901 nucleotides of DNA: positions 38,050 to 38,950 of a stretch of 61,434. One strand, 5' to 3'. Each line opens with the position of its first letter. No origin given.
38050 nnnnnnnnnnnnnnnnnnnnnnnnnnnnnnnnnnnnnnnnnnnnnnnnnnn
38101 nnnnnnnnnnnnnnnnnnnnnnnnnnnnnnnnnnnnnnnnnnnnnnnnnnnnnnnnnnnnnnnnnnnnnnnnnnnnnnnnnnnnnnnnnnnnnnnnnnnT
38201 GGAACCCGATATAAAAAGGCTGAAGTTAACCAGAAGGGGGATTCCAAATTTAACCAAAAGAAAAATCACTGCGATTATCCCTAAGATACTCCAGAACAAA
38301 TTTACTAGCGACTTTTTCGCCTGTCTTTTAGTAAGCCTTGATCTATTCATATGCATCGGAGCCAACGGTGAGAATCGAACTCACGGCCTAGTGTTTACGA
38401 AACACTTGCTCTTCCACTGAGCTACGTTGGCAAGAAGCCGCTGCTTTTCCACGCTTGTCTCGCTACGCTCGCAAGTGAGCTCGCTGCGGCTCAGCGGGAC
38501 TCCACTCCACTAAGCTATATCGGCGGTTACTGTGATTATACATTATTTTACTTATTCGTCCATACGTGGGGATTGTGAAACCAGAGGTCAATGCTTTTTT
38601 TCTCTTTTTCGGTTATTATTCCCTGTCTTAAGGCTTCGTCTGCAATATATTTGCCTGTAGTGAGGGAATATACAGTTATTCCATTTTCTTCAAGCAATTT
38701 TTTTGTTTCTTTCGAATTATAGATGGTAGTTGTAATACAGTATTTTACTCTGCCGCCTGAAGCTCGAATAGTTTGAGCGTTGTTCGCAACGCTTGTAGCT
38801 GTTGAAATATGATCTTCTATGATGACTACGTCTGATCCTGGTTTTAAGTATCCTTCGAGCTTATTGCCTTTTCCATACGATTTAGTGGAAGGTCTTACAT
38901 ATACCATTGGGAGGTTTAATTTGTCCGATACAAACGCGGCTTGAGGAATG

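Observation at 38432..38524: Second tRNA-Thr(CGU) locus carries an orphan tRNA 5' fragment broken at the same D-loop position, plus a GC-rich hairpin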

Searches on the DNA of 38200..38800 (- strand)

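Call 5: search_rna_families(source=window, start=38200, end=38800, threshold=evalue, max_evalue=10, show_alignments=4)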
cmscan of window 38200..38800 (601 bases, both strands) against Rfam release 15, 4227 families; matches with E-value up to 10: 4.
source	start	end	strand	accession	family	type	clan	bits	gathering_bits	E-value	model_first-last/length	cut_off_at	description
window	38360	38431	-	RF00005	tRNA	Gene; tRNA;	CL00001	70.9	29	1.6e-15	1-71/71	no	tRNA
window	38239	38274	+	RF02925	6A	Gene; sRNA;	-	15.7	41.2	6.3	1-52/52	no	6A RNA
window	38220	38248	-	RF02172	RFPL3-AS1_2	Gene; lncRNA;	-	11.3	40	2.9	37-71/71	no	RFPL3 antisense RNA 1 conserved region 2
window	38210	38308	-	RF02189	ST7-OT4_3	Gene; lncRNA;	-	11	50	3.8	192-302/302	no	ST7 overlapping transcript 4 conserved region 3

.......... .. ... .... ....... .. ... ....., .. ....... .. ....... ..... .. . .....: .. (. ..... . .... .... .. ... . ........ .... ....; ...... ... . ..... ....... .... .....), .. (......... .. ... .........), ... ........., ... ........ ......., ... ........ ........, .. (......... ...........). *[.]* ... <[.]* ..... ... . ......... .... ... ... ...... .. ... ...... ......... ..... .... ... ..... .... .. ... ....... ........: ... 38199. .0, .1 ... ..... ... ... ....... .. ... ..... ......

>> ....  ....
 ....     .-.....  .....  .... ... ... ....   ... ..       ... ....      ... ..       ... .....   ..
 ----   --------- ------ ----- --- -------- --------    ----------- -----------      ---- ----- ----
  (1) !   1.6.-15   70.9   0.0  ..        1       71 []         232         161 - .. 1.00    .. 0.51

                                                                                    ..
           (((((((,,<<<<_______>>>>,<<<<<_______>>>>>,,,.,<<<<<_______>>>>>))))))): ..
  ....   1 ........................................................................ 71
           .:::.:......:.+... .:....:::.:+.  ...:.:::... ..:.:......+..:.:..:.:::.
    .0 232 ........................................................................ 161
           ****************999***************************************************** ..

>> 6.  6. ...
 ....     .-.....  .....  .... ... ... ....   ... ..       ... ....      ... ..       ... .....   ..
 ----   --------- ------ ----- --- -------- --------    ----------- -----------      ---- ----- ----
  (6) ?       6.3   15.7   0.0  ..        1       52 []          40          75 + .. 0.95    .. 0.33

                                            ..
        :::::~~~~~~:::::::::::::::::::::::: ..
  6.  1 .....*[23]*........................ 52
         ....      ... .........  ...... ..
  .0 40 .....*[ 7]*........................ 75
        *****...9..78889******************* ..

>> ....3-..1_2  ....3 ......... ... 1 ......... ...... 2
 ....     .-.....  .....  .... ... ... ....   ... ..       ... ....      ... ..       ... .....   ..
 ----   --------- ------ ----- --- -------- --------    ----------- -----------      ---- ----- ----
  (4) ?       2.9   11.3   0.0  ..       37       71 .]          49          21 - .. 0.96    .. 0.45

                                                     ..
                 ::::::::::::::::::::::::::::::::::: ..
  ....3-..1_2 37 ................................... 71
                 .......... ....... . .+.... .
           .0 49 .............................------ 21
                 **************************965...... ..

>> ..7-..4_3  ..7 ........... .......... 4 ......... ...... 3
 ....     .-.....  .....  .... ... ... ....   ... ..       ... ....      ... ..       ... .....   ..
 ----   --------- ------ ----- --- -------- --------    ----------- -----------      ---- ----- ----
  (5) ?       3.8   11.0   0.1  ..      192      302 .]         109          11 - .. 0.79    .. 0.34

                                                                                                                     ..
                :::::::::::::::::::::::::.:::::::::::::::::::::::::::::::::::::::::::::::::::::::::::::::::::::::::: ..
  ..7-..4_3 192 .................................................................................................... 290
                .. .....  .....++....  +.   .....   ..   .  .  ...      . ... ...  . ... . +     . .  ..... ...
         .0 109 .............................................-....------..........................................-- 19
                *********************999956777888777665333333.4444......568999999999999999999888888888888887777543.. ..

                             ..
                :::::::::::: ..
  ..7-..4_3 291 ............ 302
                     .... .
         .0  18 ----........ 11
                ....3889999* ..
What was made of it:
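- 38453..38505 (-): 53-nt insert in the D-loop of the remnant, 66% GC. It forms an imperfect hairpin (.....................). It is flanked by GTGGA direct repeats and contains the 11-mer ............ No Rfam match (call 5).
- On Group I intron, T-box or other curated RNA family: No Rfam match up to E = 10 over 38200-38800, apart from the tRNA itself and noise (call 5).
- No Rfam hit (call 5). There is no Rfam match (call 5).
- Tried and rejected: Rfam (call 5).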

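Call 57: search_dna_similar(query=window:38432-38530:-, collection=phages, mode=distant, max_evalue=1, max_rows=10)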
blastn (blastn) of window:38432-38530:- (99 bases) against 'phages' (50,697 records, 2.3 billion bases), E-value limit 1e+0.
Records with a match: 24; places in all: 24; records where one place covers at least 80% of the query: 0.
Best place of each record, by identity: 90-95% 24.
By first word of the organism name: Pseudomonas 24.
By host as written in the record: Pseudomonas aeruginosa 12; Pseudomonas aeruginosa PAO1 6; - 2; Pseudomonas aeruginosa PA32 2; Pseudomonas aeruginosa 017/8-10/R 1; Pseudomonas aeruginosa ATCC 15692 1.
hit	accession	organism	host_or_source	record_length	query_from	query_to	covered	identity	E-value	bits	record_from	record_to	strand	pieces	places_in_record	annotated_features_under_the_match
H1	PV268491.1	Pseudomonas phage vB_Pae_BCPPae_001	Pseudomonas aeruginosa 017/8-10/R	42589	17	43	27%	92.6%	7e-2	41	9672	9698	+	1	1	hypothetical protein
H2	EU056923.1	Pseudomonas phage PT5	Pseudomonas aeruginosa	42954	17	43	27%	92.6%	7e-2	41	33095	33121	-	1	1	putative internal core protein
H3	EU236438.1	Pseudomonas phage PT2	-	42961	17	43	27%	92.6%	7e-2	41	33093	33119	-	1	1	internal core protein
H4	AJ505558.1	Pseudomonas phage phiKMV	-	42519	17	43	27%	92.6%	7e-2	41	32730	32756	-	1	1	gp37: internal core protein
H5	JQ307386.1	Pseudomonas phage vB_Pae-TbilisiM32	Pseudomonas aeruginosa PA32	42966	17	43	27%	92.6%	7e-2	41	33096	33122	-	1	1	internal virion protein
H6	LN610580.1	Pseudomonas phage vB_PaeP_PAO1_1-15pyo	Pseudomonas aeruginosa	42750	17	43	27%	92.6%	7e-2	41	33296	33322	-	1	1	ORF37: putative internal core protein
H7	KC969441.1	Pseudomonas phage MBL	Pseudomonas aeruginosa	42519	17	43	27%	92.6%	7e-2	41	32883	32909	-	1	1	record has no annotation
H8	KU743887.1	Pseudomonas phage phiNFS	Pseudomonas aeruginosa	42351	17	43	27%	92.6%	7e-2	41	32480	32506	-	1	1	hypothetical protein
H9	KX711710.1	Pseudomonas phage vB_Pae-TbilisiM32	Pseudomonas aeruginosa ATCC 15692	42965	17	43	27%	92.6%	7e-2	41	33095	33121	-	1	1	internal (core) protein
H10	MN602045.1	Pseudomonas phage vB_PaeP_ASP23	Pseudomonas aeruginosa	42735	17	43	27%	92.6%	7e-2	41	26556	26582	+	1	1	internal core protein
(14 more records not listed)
